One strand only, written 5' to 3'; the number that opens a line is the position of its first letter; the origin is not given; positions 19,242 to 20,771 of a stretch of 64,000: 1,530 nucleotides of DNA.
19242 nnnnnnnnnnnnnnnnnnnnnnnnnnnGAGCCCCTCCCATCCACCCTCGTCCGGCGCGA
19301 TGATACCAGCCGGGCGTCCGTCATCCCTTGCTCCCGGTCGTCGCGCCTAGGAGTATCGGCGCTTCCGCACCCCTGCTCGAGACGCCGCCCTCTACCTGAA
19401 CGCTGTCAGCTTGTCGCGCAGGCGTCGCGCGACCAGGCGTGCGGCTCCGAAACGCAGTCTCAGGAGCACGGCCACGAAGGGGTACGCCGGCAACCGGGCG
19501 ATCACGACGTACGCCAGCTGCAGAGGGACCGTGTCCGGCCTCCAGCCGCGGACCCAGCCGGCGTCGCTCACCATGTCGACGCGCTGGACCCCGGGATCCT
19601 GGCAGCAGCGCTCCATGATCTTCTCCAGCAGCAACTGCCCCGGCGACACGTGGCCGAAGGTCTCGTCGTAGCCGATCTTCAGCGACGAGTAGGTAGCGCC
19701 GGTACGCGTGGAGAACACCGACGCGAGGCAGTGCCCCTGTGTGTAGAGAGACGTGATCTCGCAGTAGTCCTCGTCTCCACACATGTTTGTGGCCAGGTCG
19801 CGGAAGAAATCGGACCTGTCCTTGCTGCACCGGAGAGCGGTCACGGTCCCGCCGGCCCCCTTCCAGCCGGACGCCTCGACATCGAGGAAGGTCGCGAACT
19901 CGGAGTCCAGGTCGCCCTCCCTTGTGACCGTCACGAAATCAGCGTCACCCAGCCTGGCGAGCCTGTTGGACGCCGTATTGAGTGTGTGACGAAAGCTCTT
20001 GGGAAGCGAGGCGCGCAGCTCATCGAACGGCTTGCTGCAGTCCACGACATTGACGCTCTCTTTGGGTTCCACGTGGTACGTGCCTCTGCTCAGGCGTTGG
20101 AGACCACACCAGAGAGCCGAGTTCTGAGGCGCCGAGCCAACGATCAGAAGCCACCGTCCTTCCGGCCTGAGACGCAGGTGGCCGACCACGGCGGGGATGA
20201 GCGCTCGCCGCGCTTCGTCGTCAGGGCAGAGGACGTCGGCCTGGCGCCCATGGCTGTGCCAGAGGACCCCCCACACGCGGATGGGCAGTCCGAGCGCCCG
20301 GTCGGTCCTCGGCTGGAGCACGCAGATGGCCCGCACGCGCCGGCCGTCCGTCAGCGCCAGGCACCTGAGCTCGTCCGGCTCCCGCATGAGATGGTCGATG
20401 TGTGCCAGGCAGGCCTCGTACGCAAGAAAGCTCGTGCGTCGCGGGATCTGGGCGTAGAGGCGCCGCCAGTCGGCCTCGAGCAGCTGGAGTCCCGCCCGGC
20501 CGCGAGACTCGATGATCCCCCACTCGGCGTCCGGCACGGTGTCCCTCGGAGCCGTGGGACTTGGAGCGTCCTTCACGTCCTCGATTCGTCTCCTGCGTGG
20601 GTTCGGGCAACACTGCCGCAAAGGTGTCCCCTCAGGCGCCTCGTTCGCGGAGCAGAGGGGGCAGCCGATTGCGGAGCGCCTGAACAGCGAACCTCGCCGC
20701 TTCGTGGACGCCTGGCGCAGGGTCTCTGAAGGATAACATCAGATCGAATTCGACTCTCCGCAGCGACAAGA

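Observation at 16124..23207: Ligase-rich cassette of unknown product: two ATP-grasp enzymes, a CelD-like double-GNAT, a BKACE-GNAT fusion, a glutaminase-less AsnB-like enzyme and a trailing small ORF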

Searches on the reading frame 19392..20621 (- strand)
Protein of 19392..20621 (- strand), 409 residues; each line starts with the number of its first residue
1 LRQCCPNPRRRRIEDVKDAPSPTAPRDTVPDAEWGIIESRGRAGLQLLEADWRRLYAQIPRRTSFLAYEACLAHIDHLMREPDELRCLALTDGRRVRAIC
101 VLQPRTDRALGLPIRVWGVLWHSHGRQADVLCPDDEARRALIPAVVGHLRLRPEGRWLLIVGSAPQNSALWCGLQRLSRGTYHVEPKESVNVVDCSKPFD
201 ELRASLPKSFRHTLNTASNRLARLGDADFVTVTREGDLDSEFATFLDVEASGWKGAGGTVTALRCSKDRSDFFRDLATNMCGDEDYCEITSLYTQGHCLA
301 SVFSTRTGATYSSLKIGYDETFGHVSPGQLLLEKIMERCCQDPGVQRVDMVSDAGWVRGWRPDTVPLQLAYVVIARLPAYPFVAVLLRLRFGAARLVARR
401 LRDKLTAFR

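Call 3: search_protein_families(library=pfam, proteins=[window:19392-20621:-], max_evalue=0.01)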
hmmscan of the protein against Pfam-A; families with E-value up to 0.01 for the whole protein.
window:19392-20621:- (409 aa): 1 family
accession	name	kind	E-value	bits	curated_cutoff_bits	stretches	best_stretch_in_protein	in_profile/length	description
PF13480.13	Acetyltransf_6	-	4.7e-22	79.1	22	1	208-351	1-135/143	Acetyltransferase (GNAT) domain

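Call 4: search_protein_families(library=ncbifam, proteins=[window:19392-20621:-], max_evalue=0.01)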
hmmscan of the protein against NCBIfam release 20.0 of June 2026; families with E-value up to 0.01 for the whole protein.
window:19392-20621:- (409 aa): 1 family
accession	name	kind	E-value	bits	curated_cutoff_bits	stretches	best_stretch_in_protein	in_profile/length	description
NF047385.1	T4SS_GNAT_BspF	exception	1.2e-14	53.8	775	1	202-350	218-363/428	type IV secretion system effector crotonyl transferase BspF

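Call 27: find_homologous_proteins(query=window:19392-20621:-, max_evalue=0.00001)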
Query window:19392-20621:- (409 aa): 253 proteins with E <= 0.00001 among 8000 candidates; the best 120 are listed.
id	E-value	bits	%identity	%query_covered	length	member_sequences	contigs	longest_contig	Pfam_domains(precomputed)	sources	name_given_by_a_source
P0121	1.2e-259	879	100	93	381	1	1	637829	PF13480.14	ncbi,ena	-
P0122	8.7e-189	646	72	92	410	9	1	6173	PF13480.14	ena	-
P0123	3.0e-180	618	71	91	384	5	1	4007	PF13480.14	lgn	-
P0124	1.2e-178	612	71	94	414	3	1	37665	PF13480.14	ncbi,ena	-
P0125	4.6e-177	607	70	93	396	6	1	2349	PF13480.14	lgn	-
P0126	6.4e-176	603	68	97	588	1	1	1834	PF13480.14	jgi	jgi:hypothetical protein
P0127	1.2e-175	602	70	89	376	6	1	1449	PF13480.14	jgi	jgi:hypothetical protein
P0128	2.2e-173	595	67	95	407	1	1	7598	PF13480.14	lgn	-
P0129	9.2e-159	547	64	92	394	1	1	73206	PF13480.14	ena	-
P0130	5.5e-157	541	65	88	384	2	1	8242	PF13480.14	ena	-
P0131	4.5e-155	535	65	93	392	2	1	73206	PF13480.14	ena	-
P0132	4.8e-155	535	62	92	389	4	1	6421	PF13480.14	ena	-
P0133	3.2e-153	529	62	90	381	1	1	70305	PF13480.14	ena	-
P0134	3.7e-150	519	63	93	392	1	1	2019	PF13480.14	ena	-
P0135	1.4e-147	510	61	92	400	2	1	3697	PF13480.14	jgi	jgi:hypothetical protein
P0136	3.2e-147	509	62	89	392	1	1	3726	PF13480.14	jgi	jgi:CelD/BcsL family acetyltransferase involved in cellulose biosynthesis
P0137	9.3e-147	507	59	93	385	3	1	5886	PF13480.14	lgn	-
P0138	5.2e-144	498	59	92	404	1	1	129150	PF13480.14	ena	-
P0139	5.1e-139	482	63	81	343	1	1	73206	PF13480.14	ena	-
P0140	2.8e-137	476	57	90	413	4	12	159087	PF13480.14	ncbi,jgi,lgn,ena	-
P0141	9.0e-132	458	55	89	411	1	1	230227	PF13480.14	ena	-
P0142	1.9e-131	457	53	97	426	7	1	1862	PF13480.14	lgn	-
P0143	1.0e-128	448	55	93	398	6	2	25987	PF13480.14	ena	-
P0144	4.4e-126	439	55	91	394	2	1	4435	PF13480.14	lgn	-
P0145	5.9e-124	432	55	85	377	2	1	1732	PF13480.14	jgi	jgi:CelD/BcsL family acetyltransferase involved in cellulose biosynthesis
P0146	1.7e-121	424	53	92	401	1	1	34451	PF13480.14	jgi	jgi:Acetyltransferase (GNAT) domain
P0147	6.0e-120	419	54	91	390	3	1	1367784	PF13480.14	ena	-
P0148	4.2e-118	413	53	85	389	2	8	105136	PF13480.14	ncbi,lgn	-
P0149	1.5e-117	411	54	88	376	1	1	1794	PF13480.14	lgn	-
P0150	2.6e-117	410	52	93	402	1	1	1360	PF13480.14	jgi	jgi:hypothetical protein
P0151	1.4e-115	405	51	93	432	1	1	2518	PF13480.14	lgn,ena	-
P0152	1.9e-115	404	49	91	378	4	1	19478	PF13480.14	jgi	jgi:hypothetical protein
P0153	5.7e-115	403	52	93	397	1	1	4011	PF13480.14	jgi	-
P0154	1.1e-114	402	64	68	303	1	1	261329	PF13480.14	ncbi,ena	-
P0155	6.4e-114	399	48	97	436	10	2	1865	PF13480.14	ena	-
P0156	4.2e-113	396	50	91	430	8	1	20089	PF13480.14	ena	-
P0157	6.1e-113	396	51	85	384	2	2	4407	PF13480.14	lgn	-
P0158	1.6e-111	391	50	92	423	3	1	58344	PF13480.14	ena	-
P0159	1.9e-111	391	51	91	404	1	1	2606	PF13480.14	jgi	jgi:hypothetical protein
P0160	2.7e-111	391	49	88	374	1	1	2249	PF13480.14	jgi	jgi:hypothetical protein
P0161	5.4e-111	390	51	91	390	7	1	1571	PF13480.14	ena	-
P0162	1.4e-110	388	49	92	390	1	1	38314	PF13480.14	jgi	jgi:hypothetical protein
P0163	2.5e-109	384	49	90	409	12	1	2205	PF13480.14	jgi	jgi:hypothetical protein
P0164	6.8e-109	383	53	83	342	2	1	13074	PF13480.14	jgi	-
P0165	1.1e-108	382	49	91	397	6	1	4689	PF13480.14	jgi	jgi:CelD/BcsL family acetyltransferase involved in cellulose biosynthesis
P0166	5.4e-108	380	47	93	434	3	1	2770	PF13480.14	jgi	-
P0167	5.5e-108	380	49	91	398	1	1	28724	PF13480.14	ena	-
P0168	7.6e-108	379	49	92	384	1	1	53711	PF13480.14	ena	-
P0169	2.7e-107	377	50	92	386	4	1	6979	PF13480.14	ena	-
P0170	7.1e-107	376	48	91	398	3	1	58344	PF13480.14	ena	-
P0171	4.1e-106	373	49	92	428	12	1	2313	PF13480.14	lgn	-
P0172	5.3e-106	373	49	85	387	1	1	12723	PF13480.14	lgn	-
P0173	7.4e-106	373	48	94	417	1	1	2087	PF13480.14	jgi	jgi:CelD/BcsL family acetyltransferase involved in cellulose biosynthesis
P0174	8.3e-106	372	47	93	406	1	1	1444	PF13480.14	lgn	-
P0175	8.9e-106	372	47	92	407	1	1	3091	PF13480.14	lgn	-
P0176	8.9e-106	372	46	93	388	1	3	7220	PF13480.14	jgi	-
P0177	1.1e-105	372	48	92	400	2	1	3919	PF13480.14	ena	-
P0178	1.3e-105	372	48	89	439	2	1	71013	PF13480.14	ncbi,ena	-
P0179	1.5e-105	372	48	89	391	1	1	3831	PF13480.14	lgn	-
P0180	1.6e-105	371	47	90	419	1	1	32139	PF13480.14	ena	-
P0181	2.8e-105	371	48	89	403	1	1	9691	PF13480.14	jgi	jgi:hypothetical protein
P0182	3.0e-105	371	46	92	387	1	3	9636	PF13480.14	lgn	-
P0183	3.2e-105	370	49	91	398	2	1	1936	PF13480.14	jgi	jgi:hypothetical protein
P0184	3.3e-105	370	49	91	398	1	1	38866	PF13480.14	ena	-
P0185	4.0e-105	370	47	91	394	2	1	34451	PF13480.14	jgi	jgi:Acetyltransferase (GNAT) domain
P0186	8.8e-105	369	49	90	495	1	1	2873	PF13480.14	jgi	jgi:hypothetical protein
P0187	1.1e-104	369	46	91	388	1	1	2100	PF13480.14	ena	-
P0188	1.5e-104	368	47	92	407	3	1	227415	PF13480.14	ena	-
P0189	2.3e-104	368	48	89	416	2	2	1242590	PF13480.14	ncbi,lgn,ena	-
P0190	2.9e-104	367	47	92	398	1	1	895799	PF13480.14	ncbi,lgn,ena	-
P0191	4.6e-104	367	48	88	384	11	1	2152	PF13480.14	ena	-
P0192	5.7e-104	366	47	92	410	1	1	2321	PF13480.14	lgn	-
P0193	1.4e-103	365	48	90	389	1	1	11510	PF13480.14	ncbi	-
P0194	3.5e-103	364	47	90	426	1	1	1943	PF13480.14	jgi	jgi:CelD/BcsL family acetyltransferase involved in cellulose biosynthesis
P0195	4.4e-103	363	50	89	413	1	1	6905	PF13480.14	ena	-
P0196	4.8e-103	363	47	93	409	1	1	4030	PF13480.14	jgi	-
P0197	5.5e-103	363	48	98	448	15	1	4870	PF13480.14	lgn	-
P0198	7.5e-103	363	46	90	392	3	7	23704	PF13480.14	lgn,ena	-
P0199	1.1e-102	362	47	88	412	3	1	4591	PF13480.14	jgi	-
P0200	1.6e-102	362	47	90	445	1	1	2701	PF13480.14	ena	-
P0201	1.7e-102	361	48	90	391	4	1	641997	PF13480.14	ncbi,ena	-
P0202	2.7e-102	361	47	92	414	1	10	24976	PF13480.14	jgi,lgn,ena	jgi:hypothetical protein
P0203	3.7e-102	360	48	83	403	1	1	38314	PF13480.14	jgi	jgi:hypothetical protein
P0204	6.0e-102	360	46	92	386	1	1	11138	PF13480.14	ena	-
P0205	6.5e-102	360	47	91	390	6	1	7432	PF13480.14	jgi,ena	-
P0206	9.7e-102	359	48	95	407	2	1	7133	PF13480.14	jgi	jgi:hypothetical protein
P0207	2.0e-101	358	47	89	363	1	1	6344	PF13480.14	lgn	-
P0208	5.3e-101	357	46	91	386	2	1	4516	PF13480.14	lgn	-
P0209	7.2e-101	356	46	91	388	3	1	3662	PF13480.14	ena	-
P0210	8.6e-101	356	47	90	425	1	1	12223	PF13480.14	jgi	jgi:hypothetical protein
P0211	1.0e-100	356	45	89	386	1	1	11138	PF13480.14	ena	-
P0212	1.1e-100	356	47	92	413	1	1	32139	PF13480.14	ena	-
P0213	1.4e-100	355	46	93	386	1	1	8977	PF13480.14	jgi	jgi:hypothetical protein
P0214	5.0e-100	353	48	88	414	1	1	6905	PF13480.14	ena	-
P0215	5.9e-100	353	45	89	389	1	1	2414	PF13480.14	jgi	jgi:hypothetical protein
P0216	3.9e-99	350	46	90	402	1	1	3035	PF13480.14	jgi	jgi:hypothetical protein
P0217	4.9e-99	350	49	84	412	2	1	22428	PF13480.14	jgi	jgi:hypothetical protein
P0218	5.3e-99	350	47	90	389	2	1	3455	PF13480.14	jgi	jgi:hypothetical protein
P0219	6.4e-99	350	47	88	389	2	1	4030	PF13480.14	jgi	-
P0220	7.7e-99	349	48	86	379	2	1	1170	PF13480.14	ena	-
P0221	9.5e-99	349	45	91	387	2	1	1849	PF13480.14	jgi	-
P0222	2.4e-98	348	45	85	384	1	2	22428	PF13480.14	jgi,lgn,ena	jgi:hypothetical protein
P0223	3.5e-98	347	45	91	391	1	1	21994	PF13480.14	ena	-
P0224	5.3e-98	347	45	91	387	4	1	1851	PF13480.14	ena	-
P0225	6.3e-98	346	44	92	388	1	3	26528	PF13480.14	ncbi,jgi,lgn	ncbi:MAG: GNAT family N-acetyltransferase [Thermoleophilia bacterium]|jgi:hypothetical protein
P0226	1.5e-97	345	45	91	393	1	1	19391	PF13480.14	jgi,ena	jgi:hypothetical protein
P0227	1.7e-97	345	44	92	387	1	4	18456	PF13480.14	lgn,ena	-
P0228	1.8e-97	345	45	91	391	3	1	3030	PF13480.14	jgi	jgi:hypothetical protein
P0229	8.4e-97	343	47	89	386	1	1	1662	PF13480.14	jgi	jgi:hypothetical protein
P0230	2.0e-96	342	45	91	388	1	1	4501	PF13480.14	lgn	-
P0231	9.5e-96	339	46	90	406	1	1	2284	PF13480.14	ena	-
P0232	1.2e-95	339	44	92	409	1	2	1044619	PF13480.14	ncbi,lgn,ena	ncbi:MAG: GNAT family N-acetyltransferase [Thermoleophilia bacterium]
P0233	2.9e-95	338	46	91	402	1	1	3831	PF13480.14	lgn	-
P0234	1.3e-94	336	46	89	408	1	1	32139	PF13480.14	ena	-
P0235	3.9e-94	334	44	90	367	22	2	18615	PF13480.14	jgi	-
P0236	5.7e-94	333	42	92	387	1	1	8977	PF13480.14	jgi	jgi:hypothetical protein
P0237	3.1e-92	328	46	89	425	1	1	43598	PF13480.14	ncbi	-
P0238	1.2e-91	326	45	77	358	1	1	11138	PF13480.14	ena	-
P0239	4.4e-91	324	45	84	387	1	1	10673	PF13480.14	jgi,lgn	jgi:hypothetical protein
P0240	7.7e-90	320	41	90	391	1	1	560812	PF13480.14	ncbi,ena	-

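Call 28: find_encoding_contigs(protein=P0124, flank=10000, max_places=2)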
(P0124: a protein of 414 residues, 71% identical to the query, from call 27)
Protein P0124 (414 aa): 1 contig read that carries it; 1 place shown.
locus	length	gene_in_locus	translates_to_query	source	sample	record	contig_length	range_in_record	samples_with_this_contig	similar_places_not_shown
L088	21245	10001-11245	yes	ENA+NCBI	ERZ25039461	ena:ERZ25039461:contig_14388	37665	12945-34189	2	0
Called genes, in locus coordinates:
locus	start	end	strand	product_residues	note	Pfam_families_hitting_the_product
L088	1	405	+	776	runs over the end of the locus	PF13620:CarboxypepD_reg (weak)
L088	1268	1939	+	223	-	PF00246:Peptidase_M14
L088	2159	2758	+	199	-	-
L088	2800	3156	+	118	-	-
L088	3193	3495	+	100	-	-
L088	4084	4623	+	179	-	PF09968:DUF2202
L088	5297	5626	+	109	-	PF05899:Cupin_3 (weak), PF07883:Cupin_2 (weak)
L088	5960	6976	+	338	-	PF26550:Tricorn_2nd (faint), PF00930:DPPIV_N (faint), PF26549:Tricorn_N, PF07676:PD40 (weak)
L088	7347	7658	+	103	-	-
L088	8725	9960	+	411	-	PF12708:Pect-lyase_RHGA_epim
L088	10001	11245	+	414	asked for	PF13480:Acetyltransf_6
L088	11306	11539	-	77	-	-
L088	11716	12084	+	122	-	-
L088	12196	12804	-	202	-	-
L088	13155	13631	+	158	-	-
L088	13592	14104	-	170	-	PF13560:HTH_31 (weak)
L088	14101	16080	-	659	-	PF00587:tRNA-synt_2b, PF04073:tRNA_edit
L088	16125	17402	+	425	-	-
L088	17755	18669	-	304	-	PF25084:LbH_EIF2B (faint), PF25087:GMPPB_C (faint), PF00132:Hexapep (weak), PF14602:Hexapep_2 (weak)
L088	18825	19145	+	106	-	-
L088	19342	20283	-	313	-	PF14870:PSII_BNR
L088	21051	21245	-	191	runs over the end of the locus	-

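Call 29: find_encoding_contigs(protein=P0129, flank=10000, max_places=2)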
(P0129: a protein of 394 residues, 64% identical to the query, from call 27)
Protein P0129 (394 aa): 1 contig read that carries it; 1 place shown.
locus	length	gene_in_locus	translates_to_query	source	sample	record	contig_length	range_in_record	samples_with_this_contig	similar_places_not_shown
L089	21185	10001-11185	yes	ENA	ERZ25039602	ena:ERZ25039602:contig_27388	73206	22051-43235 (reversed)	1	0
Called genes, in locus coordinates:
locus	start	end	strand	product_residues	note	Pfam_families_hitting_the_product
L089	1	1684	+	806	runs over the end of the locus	PF01636:APH (faint), PF03706:LPG_synthase_TM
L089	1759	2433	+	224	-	PF14378:PAP2_3 (weak), PF01569:PAP2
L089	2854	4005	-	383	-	PF00496:SBP_bac_5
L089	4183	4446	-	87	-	-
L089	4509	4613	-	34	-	-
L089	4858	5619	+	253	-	PF13489:Methyltransf_23, PF13847:Methyltransf_31, PF08241:Methyltransf_11, PF08242:Methyltransf_12, PF13649:Methyltransf_25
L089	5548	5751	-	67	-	-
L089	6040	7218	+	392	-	PF13480:Acetyltransf_6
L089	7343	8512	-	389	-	PF13480:Acetyltransf_6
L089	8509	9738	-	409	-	PF02786:CPSase_L_D2 (faint)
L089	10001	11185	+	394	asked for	PF13480:Acetyltransf_6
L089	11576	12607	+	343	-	PF13480:Acetyltransf_6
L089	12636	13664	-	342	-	-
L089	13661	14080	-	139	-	-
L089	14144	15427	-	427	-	PF00919:UPF0004, PF04055:Radical_SAM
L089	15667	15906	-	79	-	-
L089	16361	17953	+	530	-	PF19077:Big_13 (weak)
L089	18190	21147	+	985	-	PF08309:LVIVD, PF01522:Polysacc_deac_1, PF08309:LVIVD, PF19077:Big_13 (faint)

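Call 58: search_protein_families(library=ncbifam, proteins=[L089:8509-9738:-, L089:14144-15427:-], max_evalue=0.001)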
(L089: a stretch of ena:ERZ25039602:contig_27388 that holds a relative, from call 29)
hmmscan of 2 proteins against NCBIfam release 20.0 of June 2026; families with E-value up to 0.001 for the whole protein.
L089:8509-9738:- (409 aa): 5 families
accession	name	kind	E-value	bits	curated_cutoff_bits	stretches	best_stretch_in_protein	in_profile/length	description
NF009402.0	PRK12767.1-1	equivalog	3.1e-09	36.1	218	1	18-321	7-299/329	carbamoyl phosphate synthase-like protein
NF009404.0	PRK12767.1-3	equivalog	2.8e-06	26.5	316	1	63-315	49-301/344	carbamoyl phosphate synthase-like protein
TIGR00768.1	rimK_fam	subfamily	2.6e-05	23.7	143.4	1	105-209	67-170/276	RimK family alpha-L-glutamate ligase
NF009406.0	PRK12767.1-5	equivalog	2.8e-05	23.4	271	1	91-315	78-288/327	carbamoyl phosphate synthase-like protein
NF002563.0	PRK02186.1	subfamily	4e-05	22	625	1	76-297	62-276/890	argininosuccinate lyase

L089:14144-15427:- (427 aa): 13 families
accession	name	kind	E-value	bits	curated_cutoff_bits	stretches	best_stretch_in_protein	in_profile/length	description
TIGR00089.1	TIGR00089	subfamily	1.1e-65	222.1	251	2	180-411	130-360/429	MiaB/RimO family radical SAM methylthiotransferase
TIGR01578.1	MiaB-like-B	hypoth_equivalog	9.5e-54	182.8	314.7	1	16-407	6-349/421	tRNA (N(6)-L-threonylcarbamoyladenosine(37)-C(2))-methylthiotransferase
TIGR01125.1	TIGR01125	equivalog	1.2e-51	176.1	356.95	1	18-406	8-353/432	30S ribosomal protein S12 methylthiotransferase RimO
TIGR01579.1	MiaB-like-C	equivalog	3.3e-50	171.6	357.05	1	18-409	5-358/416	tRNA (N(6)-L-threonylcarbamoyladenosine(37)-C(2))-methylthiotransferase MtaB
TIGR01574.1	miaB-methiolase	equivalog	4e-45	154.6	355.3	2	194-411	149-367/437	tRNA (N6-isopentenyl adenosine(37)-C2)-methylthiotransferase MiaB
NF010916.0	PRK14336.1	equivalog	1.3e-36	126.3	606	1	194-407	129-339/418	tRNA (N6-isopentenyl adenosine(37)-C2)-methylthiotransferase MiaB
TIGR04014.1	B12_SAM_MJ_0865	equivalog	4.8e-16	58.6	360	1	197-396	167-363/434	methyl-coenzyme M reductase glutamine C-methyltransferase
TIGR04013.1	B12_SAM_MJ_1487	hypoth_equivalog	4.6e-13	48.8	251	1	302-391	268-357/382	TIGR04013 family B12-binding domain/radical SAM domain-containing protein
TIGR04479.1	bcpD_PhpK_rSAM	subfamily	3.1e-09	35.7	600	1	307-372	349-412/504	PhpK family radical SAM P-methyltransferase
NF006066.0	PRK08207.2-5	equivalog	1e-06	27.7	1117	1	291-382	297-387/518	coproporphyrinogen III oxidase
TIGR01212.1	TIGR01212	equivalog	0.00029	20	180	1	303-378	141-214/302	tRNA modification radical SAM protein MnmL/YtqA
TIGR03904.1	SAM_YgiQ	equivalog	0.00047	18.8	462.35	0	191-247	295-350/558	YgiQ family radical SAM protein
TIGR03994.1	rSAM_HemZ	equivalog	0.00096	18.4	321.4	0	296-377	194-274/401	coproporphyrinogen dehydrogenase HemZ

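Call 70: find_encoding_contigs(protein=P0133, flank=10000, max_places=2)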
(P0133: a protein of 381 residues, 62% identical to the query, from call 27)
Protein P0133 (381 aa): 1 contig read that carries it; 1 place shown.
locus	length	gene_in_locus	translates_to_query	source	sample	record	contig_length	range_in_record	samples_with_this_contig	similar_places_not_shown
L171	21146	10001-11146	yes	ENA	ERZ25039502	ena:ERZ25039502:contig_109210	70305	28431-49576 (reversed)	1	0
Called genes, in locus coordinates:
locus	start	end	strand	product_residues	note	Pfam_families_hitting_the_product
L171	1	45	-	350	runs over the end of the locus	PF07992:Pyr_redox_2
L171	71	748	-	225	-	PF21948:LplA-B_cat, PF03099:BPL_LplA_LipB (weak)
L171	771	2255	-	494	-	PF02347:GDC-P, PF21478:GcvP2_C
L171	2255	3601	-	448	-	PF02347:GDC-P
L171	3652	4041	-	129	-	PF01597:GCV_H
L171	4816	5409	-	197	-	PF01814:Hemerythrin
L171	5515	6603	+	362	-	PF05448:AXE1 (weak), PF06500:FrsA-like (weak)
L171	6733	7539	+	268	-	PF00459:Inositol_P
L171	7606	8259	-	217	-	PF00702:Hydrolase, PF12710:HAD, PF13419:HAD_2, PF13242:Hydrolase_like (weak)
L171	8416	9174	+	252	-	PF00106:adh_short, PF08659:KR (weak), PF13561:adh_short_C2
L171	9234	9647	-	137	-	PF21619:DUF6855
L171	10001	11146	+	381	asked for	PF13480:Acetyltransf_6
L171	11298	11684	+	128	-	-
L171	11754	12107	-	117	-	PF04430:DUF498 (weak)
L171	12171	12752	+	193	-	PF00149:Metallophos (faint), PF12850:Metallophos_2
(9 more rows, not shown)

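Call 85: predict_structure(alignment_id=A4)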
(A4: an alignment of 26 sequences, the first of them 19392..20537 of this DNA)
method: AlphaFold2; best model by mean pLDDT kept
length: 381 residues; sequences in the alignment: 26
mean_pLDDT: 89.5   pTM: 0.87
mean pLDDT of the five models: 89.5, 89.2, 88.4, 87.5, 86.1
residues with pLDDT >= 90: 269; 70-90: 89; 50-70: 13; < 50: 10
segments of 3 or more residues with pLDDT < 50: 225-232
pLDDT, mean of each block of 10 residues (from residue 1): 80 97 97 92 94 95 96 95 92 76 94 97 95 93 94 90 92 95 95 92 91 89 49 64 92 93 93 94 91 88 95 95 79 89 94 93 80 82 68
secondary structure, 60 per line:
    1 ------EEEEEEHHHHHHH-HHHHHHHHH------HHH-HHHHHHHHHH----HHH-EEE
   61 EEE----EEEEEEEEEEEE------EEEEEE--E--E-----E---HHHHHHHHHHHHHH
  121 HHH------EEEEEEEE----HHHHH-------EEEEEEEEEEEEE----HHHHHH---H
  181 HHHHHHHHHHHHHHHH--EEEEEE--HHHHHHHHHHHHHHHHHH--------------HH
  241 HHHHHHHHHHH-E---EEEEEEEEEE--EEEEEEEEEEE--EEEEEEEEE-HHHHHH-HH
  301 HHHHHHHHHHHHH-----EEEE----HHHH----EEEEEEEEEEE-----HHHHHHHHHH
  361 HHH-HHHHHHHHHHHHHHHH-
elements in order: E7-12 H13-19 H21-29 H40-49 E58-63 E68-79 E86-91 H107-123 E130-137 H142-146 E154-166 H171-176 H180-196 E199-204 H207-224 H239-251 E257-266 E269-279 E282-290 H292-297 H299-313 E319-322 H327-330 E335-345 H351-363 H365-380
